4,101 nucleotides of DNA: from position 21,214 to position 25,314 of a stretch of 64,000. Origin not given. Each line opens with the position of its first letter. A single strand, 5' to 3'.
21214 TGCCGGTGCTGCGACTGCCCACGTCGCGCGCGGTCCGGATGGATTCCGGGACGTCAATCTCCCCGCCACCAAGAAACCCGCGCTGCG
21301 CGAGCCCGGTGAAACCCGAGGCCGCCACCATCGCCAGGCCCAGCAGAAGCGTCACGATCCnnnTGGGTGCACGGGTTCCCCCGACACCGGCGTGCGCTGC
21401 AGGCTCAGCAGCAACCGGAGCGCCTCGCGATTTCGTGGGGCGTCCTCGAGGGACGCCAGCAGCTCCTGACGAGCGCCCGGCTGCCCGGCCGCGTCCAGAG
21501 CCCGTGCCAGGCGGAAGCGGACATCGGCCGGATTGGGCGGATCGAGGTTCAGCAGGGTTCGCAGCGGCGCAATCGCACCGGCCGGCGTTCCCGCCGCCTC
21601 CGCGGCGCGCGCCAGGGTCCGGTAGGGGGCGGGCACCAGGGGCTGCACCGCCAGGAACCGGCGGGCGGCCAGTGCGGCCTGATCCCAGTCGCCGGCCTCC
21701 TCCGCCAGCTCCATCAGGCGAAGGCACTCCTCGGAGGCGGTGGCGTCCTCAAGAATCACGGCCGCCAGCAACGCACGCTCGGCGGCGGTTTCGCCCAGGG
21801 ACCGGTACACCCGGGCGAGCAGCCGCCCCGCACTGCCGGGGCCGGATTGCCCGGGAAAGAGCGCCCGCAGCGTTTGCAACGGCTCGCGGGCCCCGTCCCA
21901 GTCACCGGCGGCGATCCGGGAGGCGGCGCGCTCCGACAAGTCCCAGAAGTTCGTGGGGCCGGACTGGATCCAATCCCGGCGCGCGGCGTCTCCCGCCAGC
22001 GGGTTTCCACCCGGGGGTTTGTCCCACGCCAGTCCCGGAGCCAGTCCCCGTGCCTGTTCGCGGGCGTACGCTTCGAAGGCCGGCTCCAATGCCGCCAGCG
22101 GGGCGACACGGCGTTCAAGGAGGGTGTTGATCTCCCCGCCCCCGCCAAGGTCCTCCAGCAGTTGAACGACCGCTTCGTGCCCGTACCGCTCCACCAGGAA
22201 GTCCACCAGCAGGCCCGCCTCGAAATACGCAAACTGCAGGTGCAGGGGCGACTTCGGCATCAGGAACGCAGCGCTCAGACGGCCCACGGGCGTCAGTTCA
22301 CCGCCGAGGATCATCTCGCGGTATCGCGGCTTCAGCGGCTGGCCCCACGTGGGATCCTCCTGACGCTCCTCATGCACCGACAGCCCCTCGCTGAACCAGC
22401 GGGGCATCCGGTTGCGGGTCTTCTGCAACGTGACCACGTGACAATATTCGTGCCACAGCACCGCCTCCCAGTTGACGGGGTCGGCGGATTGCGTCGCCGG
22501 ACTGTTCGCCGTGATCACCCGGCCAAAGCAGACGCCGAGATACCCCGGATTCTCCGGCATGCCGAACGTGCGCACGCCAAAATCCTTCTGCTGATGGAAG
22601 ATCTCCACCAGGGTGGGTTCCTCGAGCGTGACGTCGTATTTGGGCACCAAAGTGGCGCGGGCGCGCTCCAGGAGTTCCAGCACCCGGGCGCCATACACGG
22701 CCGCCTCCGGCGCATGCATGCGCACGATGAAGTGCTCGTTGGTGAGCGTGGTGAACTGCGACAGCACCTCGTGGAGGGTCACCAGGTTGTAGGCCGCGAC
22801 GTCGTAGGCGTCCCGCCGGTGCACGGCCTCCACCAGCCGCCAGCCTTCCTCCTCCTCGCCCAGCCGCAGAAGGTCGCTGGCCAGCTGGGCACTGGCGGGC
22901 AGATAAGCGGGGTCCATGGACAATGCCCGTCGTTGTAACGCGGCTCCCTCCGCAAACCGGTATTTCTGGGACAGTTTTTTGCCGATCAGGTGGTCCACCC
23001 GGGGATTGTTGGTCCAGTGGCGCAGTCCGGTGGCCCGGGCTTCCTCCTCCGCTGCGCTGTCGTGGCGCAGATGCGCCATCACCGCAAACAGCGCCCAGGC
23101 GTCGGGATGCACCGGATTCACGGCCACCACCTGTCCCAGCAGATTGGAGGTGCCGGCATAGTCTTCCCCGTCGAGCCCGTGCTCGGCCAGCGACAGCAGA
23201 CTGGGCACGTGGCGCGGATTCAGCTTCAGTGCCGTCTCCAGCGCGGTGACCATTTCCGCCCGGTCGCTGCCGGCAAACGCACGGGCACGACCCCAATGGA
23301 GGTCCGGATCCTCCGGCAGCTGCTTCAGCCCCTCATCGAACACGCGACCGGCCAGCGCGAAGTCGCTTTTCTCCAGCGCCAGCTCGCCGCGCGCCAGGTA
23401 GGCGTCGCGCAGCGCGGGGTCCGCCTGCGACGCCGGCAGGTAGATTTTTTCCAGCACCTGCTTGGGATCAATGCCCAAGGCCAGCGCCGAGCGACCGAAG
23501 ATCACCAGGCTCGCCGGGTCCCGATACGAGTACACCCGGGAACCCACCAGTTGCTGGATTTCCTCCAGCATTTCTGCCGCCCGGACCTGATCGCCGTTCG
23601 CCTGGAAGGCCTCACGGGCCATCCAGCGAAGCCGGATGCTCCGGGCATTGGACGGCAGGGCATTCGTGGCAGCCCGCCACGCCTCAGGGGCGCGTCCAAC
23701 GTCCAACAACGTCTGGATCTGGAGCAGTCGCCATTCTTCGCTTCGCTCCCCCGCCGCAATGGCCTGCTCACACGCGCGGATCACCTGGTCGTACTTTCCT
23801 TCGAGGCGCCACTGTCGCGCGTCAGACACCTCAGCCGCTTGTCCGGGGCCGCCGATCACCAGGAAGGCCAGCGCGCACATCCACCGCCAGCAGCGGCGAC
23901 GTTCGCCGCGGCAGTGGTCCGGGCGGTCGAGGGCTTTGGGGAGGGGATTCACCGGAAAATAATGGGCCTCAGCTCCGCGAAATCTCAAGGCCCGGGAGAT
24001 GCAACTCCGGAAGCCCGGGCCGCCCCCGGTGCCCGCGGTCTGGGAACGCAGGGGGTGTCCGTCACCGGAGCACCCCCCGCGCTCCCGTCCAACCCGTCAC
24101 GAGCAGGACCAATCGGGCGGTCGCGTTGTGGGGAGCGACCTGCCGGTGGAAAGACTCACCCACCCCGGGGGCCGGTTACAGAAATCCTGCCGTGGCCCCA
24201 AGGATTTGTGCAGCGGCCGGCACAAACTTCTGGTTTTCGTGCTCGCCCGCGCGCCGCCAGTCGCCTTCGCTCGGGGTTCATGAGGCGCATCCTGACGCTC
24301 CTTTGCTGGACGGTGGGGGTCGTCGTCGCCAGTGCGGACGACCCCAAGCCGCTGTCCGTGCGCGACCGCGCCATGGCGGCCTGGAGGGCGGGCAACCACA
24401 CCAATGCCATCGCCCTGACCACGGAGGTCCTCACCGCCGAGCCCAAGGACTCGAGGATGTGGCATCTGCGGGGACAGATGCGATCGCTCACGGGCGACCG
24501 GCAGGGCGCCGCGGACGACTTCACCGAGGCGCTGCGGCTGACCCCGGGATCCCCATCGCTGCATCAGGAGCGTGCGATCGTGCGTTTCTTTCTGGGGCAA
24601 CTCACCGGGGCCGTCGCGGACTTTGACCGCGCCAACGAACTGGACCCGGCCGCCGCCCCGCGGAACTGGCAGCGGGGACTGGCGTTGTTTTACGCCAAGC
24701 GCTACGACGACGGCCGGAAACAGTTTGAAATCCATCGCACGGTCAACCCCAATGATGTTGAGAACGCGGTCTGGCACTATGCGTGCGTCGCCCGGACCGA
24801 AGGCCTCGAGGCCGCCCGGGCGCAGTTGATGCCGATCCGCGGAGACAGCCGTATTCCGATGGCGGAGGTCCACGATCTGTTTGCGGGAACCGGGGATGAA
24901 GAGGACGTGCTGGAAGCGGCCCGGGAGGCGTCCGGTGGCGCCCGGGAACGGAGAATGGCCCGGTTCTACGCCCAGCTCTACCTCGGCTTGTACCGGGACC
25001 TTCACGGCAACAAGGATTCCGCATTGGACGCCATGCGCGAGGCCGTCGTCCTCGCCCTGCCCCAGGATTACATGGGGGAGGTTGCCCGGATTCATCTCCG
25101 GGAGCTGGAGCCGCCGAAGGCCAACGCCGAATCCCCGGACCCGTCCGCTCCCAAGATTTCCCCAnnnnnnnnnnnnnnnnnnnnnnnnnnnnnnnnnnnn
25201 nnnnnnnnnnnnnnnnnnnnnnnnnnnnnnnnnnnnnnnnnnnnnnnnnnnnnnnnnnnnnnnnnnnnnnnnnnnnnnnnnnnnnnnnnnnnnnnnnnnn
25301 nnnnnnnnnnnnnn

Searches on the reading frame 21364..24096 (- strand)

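Call 12: search_protein_families(library=pfam, proteins=[window:21364-24096:-], max_evalue=0.0001)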
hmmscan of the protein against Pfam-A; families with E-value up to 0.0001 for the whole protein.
window:21364-24096:- (911 aa): 6 families
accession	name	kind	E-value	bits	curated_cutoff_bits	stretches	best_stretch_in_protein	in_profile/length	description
PF14559.12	TPR_19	-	1.7e-10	41.5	25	0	834-896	3-64/68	Tetratricopeptide repeat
PF13428.12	TPR_14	-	8.7e-09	35.7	23.5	0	823-866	2-44/44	Tetratricopeptide repeat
PF13485.12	Peptidase_MA_2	-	1.1e-07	32.3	32.4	1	541-655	63-175/201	Peptidase MA superfamily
PF13431.12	TPR_17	-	6.7e-07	29.5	24.4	0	848-874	5-30/34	Tetratricopeptide repeat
PF23914.1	TPR_CcmH_CycH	-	1e-05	25.9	42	0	275-347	62-137/158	Cytochrome c-type biogenesis protein H TPR domain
PF13432.12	TPR_16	-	9e-05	23.3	32.7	0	797-856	6-65/65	Tetratricopeptide repeat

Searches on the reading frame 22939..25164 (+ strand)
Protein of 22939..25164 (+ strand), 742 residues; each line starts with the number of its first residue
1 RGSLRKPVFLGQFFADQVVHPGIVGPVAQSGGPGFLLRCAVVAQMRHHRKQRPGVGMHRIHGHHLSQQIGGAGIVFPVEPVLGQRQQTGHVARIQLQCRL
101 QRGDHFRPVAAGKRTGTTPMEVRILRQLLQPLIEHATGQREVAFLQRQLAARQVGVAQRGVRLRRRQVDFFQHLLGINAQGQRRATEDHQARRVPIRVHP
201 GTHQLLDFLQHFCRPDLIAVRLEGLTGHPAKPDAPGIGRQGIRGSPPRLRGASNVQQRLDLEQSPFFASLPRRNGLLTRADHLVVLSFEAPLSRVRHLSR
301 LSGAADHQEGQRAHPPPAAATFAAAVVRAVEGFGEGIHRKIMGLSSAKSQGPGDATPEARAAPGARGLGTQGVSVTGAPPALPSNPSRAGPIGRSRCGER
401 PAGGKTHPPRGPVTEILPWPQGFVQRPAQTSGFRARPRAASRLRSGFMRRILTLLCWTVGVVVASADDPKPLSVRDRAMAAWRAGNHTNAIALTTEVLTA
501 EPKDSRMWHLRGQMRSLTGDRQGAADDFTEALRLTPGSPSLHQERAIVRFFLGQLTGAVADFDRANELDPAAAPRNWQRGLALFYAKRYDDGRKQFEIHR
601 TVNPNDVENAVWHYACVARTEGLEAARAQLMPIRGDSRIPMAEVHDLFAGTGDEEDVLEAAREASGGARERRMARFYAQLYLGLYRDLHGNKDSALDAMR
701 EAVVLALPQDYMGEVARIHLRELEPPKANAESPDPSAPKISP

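Call 12: search_protein_families(library=pfam, proteins=[window:22939-25164:+], max_evalue=0.0001)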
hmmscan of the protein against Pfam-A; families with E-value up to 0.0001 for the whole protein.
window:22939-25164:+ (742 aa): 5 families
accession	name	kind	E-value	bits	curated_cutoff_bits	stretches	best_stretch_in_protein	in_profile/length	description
PF07719.23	TPR_2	-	4.6e-14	51.7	27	0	508-537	4-33/34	Tetratricopeptide repeat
PF13371.12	TPR_9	-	2.7e-08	34.2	35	0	532-573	22-63/73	Tetratricopeptide repeat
PF13428.12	TPR_14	-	4.1e-07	30.5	23.5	0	475-514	5-44/44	Tetratricopeptide repeat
PF13432.12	TPR_16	-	4.5e-06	27.4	32.7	1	476-539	2-65/65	Tetratricopeptide repeat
PF00515.34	TPR_1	-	8.5e-05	22.7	27.8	0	507-536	3-32/34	Tetratricopeptide repeat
